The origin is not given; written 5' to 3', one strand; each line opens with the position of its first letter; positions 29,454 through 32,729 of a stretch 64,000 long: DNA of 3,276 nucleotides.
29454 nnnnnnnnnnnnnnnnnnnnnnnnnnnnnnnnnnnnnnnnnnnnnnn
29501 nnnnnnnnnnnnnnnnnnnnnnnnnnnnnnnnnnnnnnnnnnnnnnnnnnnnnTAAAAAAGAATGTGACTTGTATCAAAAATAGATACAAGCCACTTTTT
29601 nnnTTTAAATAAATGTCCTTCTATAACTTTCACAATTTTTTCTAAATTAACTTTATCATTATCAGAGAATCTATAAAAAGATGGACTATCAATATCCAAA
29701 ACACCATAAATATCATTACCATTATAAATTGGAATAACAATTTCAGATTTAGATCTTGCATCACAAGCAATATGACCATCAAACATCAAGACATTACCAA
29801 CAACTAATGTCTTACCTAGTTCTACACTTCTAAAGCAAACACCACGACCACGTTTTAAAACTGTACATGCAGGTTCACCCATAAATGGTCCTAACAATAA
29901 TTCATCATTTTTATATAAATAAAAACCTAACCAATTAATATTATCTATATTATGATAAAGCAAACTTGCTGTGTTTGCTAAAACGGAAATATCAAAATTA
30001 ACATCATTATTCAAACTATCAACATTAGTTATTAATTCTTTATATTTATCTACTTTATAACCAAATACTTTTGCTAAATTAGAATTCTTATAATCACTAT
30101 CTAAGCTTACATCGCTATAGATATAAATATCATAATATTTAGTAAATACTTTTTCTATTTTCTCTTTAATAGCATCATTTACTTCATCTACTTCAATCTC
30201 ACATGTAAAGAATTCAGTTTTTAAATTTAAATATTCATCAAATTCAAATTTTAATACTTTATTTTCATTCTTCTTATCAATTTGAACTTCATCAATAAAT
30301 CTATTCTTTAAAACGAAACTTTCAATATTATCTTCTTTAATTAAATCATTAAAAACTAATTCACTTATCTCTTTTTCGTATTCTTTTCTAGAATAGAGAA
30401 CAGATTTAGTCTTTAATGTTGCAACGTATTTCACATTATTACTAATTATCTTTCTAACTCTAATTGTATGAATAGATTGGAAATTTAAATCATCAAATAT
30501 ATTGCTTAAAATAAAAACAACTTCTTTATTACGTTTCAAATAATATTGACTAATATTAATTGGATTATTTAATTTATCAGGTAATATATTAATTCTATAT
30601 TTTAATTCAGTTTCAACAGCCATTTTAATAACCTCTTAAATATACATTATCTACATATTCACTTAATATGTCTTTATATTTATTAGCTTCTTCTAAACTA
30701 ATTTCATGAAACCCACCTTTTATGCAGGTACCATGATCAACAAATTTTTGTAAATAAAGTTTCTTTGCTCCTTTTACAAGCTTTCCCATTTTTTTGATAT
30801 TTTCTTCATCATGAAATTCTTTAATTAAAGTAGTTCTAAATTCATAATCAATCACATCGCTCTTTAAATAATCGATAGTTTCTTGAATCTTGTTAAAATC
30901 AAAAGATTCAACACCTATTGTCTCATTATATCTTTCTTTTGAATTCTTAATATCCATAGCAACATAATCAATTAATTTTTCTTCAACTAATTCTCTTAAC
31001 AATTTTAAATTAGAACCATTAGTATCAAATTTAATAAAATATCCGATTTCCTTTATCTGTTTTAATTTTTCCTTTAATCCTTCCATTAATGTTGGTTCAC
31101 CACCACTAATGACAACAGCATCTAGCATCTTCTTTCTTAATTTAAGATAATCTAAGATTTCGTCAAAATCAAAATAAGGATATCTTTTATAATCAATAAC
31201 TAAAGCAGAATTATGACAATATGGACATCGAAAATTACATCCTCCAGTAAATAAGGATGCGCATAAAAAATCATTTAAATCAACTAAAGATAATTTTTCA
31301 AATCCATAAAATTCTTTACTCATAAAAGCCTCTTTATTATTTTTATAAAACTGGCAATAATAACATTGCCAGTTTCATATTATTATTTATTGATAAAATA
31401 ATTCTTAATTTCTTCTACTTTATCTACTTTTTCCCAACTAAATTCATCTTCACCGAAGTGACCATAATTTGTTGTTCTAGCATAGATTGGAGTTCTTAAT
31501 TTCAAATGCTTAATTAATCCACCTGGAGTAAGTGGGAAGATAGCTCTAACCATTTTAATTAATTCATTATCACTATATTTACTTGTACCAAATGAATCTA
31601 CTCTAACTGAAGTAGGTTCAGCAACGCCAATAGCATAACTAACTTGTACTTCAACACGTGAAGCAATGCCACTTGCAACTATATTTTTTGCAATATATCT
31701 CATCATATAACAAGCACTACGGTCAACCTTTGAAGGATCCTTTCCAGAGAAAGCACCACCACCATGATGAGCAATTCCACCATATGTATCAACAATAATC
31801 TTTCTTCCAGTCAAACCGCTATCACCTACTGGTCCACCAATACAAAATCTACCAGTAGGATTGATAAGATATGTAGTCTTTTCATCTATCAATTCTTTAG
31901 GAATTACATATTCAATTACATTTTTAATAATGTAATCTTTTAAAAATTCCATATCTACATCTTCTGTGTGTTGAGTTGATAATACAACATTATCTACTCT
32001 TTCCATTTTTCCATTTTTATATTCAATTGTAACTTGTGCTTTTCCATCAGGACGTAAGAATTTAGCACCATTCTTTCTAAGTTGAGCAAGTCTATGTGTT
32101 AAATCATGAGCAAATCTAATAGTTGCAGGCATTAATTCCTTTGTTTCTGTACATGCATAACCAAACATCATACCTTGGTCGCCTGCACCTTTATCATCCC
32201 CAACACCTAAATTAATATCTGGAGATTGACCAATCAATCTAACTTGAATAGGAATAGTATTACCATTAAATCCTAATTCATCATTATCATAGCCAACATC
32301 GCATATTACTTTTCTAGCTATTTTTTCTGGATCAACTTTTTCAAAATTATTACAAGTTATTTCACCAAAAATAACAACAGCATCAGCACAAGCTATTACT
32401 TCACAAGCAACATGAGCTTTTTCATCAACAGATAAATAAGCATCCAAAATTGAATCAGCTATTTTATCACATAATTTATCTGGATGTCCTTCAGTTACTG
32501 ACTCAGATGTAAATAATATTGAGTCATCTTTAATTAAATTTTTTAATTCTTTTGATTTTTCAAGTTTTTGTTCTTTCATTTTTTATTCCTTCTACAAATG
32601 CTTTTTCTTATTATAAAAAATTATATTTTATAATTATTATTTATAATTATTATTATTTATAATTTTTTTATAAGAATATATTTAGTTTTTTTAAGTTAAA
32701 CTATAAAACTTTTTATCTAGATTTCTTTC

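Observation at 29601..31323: nrdG activase co-transcribed with a CYTH - free-Met-R-sulfoxide-reductase (GAF) fusion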

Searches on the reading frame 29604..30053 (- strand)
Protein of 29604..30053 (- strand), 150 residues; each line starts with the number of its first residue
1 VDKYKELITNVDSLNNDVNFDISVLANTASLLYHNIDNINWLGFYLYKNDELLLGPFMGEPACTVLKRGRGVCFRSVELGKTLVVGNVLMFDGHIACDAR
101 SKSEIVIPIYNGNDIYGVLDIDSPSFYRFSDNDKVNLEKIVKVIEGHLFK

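Call 5: search_protein_families(library=pfam, proteins=[window:29604-30053:-], max_evalue=10)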
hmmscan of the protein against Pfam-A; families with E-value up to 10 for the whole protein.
seq(150 aa): 2 families
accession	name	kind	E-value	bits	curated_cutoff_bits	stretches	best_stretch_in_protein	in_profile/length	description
PF01590.32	GAF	-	8.6e-06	26.8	22.4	1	52-144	35-129/133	GAF domain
PF13185.12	GAF_2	-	0.00014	22.5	28.6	1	43-138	23-125/136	GAF domain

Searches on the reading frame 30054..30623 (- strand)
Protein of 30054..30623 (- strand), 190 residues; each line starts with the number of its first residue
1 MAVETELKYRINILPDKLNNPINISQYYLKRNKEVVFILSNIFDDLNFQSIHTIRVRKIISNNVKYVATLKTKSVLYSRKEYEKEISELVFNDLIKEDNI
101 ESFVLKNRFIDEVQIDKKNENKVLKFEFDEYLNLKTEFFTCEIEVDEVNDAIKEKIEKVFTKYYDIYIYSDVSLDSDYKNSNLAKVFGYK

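Call 5: search_protein_families(library=pfam, proteins=[window:30054-30623:-], max_evalue=10)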
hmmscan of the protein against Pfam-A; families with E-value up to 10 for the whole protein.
seq(190 aa): 0 families

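Call 11: search_solved_structures(query=A1, max_evalue=10, show_alignments=3)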
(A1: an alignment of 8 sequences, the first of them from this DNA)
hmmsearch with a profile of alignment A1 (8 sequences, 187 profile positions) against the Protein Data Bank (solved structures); distinct sequences matched with E-value up to 10: 2.
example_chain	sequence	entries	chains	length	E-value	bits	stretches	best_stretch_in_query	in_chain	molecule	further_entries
3typ_A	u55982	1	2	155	5.4e-07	33.5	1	66-146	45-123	Uncharacterized protein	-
2fbl_A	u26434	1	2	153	5.5e-07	33.5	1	66-146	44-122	hypothetical protein NE1496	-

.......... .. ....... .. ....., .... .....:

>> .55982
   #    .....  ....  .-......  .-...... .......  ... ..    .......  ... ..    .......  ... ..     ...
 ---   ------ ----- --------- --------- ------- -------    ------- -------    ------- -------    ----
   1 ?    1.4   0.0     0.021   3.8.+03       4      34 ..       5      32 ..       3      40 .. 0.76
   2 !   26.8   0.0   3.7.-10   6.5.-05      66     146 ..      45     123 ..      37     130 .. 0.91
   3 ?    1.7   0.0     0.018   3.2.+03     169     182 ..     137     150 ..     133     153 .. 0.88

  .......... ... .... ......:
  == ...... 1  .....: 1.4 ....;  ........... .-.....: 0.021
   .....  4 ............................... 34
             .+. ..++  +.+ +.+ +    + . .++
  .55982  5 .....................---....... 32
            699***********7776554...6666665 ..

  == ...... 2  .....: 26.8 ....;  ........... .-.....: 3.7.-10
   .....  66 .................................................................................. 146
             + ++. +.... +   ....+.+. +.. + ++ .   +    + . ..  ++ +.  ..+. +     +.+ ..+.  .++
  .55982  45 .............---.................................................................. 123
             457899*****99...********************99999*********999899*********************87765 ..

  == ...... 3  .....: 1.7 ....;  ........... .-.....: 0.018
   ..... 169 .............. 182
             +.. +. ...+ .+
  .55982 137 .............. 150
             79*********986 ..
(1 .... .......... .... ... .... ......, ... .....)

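Call 12: search_protein_families(library=pfam, alignment_id=A1, max_evalue=1)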
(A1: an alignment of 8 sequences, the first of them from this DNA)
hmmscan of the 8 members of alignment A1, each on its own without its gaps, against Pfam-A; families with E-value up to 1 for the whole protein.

A. member 1, seq(190 aa): 0 families

B. families by the number of members that match (of 8 scanned): 6 families
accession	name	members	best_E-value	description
PF01928.26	CYTH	3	7.6e-07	CYTH domain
PF14810.12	TGT_C2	2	0.1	Patch-forming domain C2 of tRNA-guanine transglycosylase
PF19668.4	DUF6171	1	0.06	Family of unknown function (DUF6171)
PF05464.17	Phi-29_GP4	1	0.07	Phi-29-like late genes activator (early protein GP4)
PF02845.22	CUE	1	0.1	CUE domain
PF13113.11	DUF3970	1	0.73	Protein of unknown function (DUF3970)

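Call 40: predict_structure(alignment_id=A1)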
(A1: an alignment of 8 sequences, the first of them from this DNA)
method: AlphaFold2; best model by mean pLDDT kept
length: 190 residues; sequences in the alignment: 8
mean_pLDDT: 91.7   pTM: 0.86
mean pLDDT of the five models: 91.7, 91.5, 91.3, 90.8, 90.7
residues with pLDDT >= 90: 140; 70-90: 43; 50-70: 7; < 50: 0
segments of 3 or more residues with pLDDT < 50: none
pLDDT, mean of each block of 10 residues (from residue 1): 83 91 97 95 91 96 96 86 97 95 96 76 89 96 90 92 93 92 91
secondary structure, 60 per line:
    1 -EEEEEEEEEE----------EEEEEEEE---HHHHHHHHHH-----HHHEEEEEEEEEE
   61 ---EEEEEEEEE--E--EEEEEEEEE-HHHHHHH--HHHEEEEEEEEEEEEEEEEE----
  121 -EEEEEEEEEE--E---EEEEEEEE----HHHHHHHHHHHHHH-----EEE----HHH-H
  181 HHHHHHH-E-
elements in order: E2-11 E22-29 H33-42 E51-60 E64-72 E78-86 H88-94 E100-116 E122-131 E138-145 H150-163 E169-171 H180-187

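Call 43: fold_search(model_id=the predicted structure, library=pdb)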
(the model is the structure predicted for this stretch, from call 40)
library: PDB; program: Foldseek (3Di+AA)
matches with E <= 10: 869; with E <= 0.001: 21
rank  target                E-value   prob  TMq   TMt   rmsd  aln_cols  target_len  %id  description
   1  5a68                  1.8e-07  1.00  0.62  0.59   5.6       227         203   15  Crystal structure of the AtTTM3 product complex with two orthophosphates and manganese ions (form B) (released 2015-08-05)
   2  5a67                  1.8e-07  1.00  0.58  0.54   6.1       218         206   16  Crystal structure of AtTTM3 in complex with tripolyphosphate and manganese ion (form B) (released 2015-08-05)
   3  3typ_B                1.4e-06  1.00  0.54  0.65   5.3       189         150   22  The crystal structure of the inorganic triphosphatase NE1496 (released 2012-05-09)
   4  5a5y_A                1.6e-06  1.00  0.60  0.55   5.6       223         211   14  Crystal structure of AtTTM3 in complex with tripolyphosphate and magnesium ion (form A) (released 2015-08-05)
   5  5a60                  1.7e-06  1.00  0.49  0.24   7.3       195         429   15  Crystal structure of full-length E. coli ygiF in complex with tripolyphosphate and two magnesium ions (released 2015-08-05)
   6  3v85                  2.2e-06  1.00  0.55  0.52   5.9       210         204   14  1.9 Angstrom resolution crystal structure of the protein Q9SIY3 from Arabidopsis thaliana (released 2012-11-07)
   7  2fbl_B                3.0e-06  1.00  0.53  0.65   5.5       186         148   22  The crystal structure of the hypothetical protein NE1496 (released 2005-12-20)
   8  8h92_B                3.1e-06  1.00  0.58  0.55   5.7       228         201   16  Ziziphus jujuba adenylyl cyclase (released 2024-01-03)
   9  6yp4                  3.7e-06  1.00  0.53  0.49   5.5       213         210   14  Putative adenylyl cyclase HpAC1 from Hippeastrum reveals a dominant triphophatase activity (released 2020-11-04)
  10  3typ_A                4.4e-06  1.00  0.50  0.62   5.7       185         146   22  The crystal structure of the inorganic triphosphatase NE1496 (released 2012-05-09)
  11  2fbl_A                5.8e-06  1.00  0.51  0.64   5.7       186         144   23  The crystal structure of the hypothetical protein NE1496 (released 2005-12-20)
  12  3sy3_A                1.3e-05  1.00  0.51  0.54   6.5       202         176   13  GBAA_1210 protein, a putative adenylate cyclase, from Bacillus anthracis (released 2011-07-27)
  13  8h92_A                1.5e-05  1.00  0.61  0.58   6.0       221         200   16  Ziziphus jujuba adenylyl cyclase (released 2024-01-03)
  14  3sy3_C                1.8e-05  1.00  0.51  0.54   7.2       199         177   13  GBAA_1210 protein, a putative adenylate cyclase, from Bacillus anthracis (released 2011-07-27)
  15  2een_A                2.5e-05  1.00  0.52  0.55   5.9       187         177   16  Structure of PH1819 protein from Pyrococcus Horikoshii OT3 (released 2007-08-21)
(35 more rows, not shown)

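Call 73: find_related_loci(query=A4, collection=metagenome_contigs, flank=4000)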
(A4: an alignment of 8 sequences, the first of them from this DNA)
Query A4 (190 aa) in metagenome_contigs; peptide patterns used: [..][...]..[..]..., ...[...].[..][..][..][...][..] (x = any residue, [..] = any of these).
600 stretches matched a pattern (row limit reached: there are more); 6 encode a relative of the query (tblastn E <= 1e-3); 6 distinct loci.
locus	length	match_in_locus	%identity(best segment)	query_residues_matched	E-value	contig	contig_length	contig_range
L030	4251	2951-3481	46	3-190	1e-41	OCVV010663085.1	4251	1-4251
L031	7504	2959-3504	43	1-187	9e-31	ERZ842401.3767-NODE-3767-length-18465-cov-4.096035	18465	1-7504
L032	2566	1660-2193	41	1-188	1e-28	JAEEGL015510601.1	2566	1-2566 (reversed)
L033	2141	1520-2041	42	1-188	4e-25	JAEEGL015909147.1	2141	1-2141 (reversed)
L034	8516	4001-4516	36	4-183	2e-21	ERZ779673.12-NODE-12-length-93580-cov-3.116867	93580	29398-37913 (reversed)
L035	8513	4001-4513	31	3-184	8e-9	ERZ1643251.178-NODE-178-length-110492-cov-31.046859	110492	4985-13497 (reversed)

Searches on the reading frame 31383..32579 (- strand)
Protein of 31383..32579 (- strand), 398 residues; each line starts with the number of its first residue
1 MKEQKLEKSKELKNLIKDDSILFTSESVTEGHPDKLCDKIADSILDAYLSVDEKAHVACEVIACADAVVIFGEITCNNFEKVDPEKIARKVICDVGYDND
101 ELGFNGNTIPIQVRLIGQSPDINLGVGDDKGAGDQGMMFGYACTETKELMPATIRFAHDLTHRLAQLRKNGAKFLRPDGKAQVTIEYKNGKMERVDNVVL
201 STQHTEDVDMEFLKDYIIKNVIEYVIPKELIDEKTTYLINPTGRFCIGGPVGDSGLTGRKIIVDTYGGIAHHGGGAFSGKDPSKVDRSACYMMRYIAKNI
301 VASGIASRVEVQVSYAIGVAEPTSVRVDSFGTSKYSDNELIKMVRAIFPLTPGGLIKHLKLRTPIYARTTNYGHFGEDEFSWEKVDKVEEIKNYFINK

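Call 3: search_protein_families(library=pfam, proteins=[window:31383-32579:-], max_evalue=0.01)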
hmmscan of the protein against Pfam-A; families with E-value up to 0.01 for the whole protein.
window:31383-32579:- (398 aa): 3 families
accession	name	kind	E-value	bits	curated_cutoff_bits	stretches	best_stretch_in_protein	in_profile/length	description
PF02773.21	S-AdoMet_synt_C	-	5e-66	221.3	25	1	247-384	1-138/138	S-adenosylmethionine synthetase, C-terminal domain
PF02772.21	S-AdoMet_synt_M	-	1.3e-46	158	29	1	130-245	2-120/120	S-adenosylmethionine synthetase, central domain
PF00438.25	S-AdoMet_synt_N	-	2.3e-34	118.3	33.1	1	21-120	2-99/99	S-adenosylmethionine synthetase, N-terminal domain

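Call 4: search_protein_families(library=ncbifam, proteins=[window:31383-32579:-], max_evalue=0.01)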
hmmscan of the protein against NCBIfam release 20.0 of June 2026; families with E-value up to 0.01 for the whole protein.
window:31383-32579:- (398 aa): 1 family
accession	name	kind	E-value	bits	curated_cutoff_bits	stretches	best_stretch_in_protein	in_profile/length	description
TIGR01034.1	metK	equivalog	8.9e-163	541.6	309.4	1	22-393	1-375/377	methionine adenosyltransferase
